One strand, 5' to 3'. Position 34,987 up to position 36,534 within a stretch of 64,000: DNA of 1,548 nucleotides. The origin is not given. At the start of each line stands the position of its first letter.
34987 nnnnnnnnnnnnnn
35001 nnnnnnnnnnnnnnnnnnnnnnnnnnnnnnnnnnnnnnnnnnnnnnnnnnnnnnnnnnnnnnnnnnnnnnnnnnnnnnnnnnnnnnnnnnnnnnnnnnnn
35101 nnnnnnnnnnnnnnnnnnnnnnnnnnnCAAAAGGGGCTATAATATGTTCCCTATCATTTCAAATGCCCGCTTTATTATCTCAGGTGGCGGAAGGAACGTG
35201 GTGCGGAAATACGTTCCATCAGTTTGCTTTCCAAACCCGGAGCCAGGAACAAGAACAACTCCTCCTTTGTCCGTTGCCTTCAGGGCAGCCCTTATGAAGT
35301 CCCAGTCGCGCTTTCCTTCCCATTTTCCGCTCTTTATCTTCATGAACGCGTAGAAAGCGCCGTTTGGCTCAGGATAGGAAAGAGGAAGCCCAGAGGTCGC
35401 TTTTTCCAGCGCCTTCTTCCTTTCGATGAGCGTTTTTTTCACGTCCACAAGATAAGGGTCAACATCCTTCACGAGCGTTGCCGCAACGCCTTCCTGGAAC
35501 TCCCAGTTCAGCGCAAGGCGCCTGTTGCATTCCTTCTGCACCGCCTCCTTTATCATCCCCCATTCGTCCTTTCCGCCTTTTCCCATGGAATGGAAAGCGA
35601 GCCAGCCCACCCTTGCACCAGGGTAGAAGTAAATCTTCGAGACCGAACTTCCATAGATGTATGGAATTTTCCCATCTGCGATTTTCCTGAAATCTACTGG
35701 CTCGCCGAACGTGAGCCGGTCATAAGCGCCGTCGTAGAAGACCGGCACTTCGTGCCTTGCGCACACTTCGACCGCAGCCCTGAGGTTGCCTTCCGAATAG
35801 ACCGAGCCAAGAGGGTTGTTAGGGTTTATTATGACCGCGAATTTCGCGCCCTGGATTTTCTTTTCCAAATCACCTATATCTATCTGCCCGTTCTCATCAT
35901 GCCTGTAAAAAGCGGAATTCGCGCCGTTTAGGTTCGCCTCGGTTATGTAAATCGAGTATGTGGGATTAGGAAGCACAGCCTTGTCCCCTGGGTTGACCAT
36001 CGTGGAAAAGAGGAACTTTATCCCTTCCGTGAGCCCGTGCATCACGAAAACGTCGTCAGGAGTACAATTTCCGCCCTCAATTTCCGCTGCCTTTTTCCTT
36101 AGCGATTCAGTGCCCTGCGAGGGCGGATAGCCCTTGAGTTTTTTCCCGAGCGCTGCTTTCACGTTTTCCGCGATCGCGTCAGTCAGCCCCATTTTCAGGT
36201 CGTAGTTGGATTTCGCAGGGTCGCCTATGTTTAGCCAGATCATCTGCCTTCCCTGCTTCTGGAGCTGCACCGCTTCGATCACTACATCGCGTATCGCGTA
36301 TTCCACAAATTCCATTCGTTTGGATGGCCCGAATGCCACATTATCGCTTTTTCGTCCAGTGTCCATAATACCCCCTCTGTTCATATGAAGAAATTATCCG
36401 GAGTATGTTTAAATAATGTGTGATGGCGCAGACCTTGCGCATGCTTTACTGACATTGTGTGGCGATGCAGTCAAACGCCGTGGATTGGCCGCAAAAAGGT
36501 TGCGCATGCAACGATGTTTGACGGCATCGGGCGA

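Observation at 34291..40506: Unassigned paralogous 7-TM family with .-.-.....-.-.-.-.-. motif bracketing the aspAT/aminotransferase/aspS block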

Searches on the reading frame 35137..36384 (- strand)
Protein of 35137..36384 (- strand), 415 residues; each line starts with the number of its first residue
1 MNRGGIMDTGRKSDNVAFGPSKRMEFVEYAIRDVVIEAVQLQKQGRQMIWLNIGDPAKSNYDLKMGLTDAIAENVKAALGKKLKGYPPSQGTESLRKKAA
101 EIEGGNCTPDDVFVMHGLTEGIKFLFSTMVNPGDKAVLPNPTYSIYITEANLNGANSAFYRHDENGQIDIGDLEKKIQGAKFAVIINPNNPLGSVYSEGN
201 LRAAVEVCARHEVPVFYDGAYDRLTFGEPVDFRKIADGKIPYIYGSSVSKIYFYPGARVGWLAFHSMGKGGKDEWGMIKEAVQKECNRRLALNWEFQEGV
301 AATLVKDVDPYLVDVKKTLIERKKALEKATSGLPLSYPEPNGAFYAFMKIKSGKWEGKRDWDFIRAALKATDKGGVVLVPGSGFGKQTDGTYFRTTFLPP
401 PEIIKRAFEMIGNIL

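Call 47: search_protein_families(library=pfam, proteins=[window:35137-36384:-], max_evalue=0.01)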
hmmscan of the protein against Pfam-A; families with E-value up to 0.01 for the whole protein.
window:35137-36384:- (415 aa): 2 families
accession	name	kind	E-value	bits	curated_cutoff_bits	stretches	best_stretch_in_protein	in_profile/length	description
PF00155.27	Aminotran_1_2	-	4.7e-40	138.3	19.7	1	47-408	2-358/361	Aminotransferase class I and II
PF01212.27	Beta_elim_lyase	-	1.3e-07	31.7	27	1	84-220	26-170/288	Beta-eliminating lyase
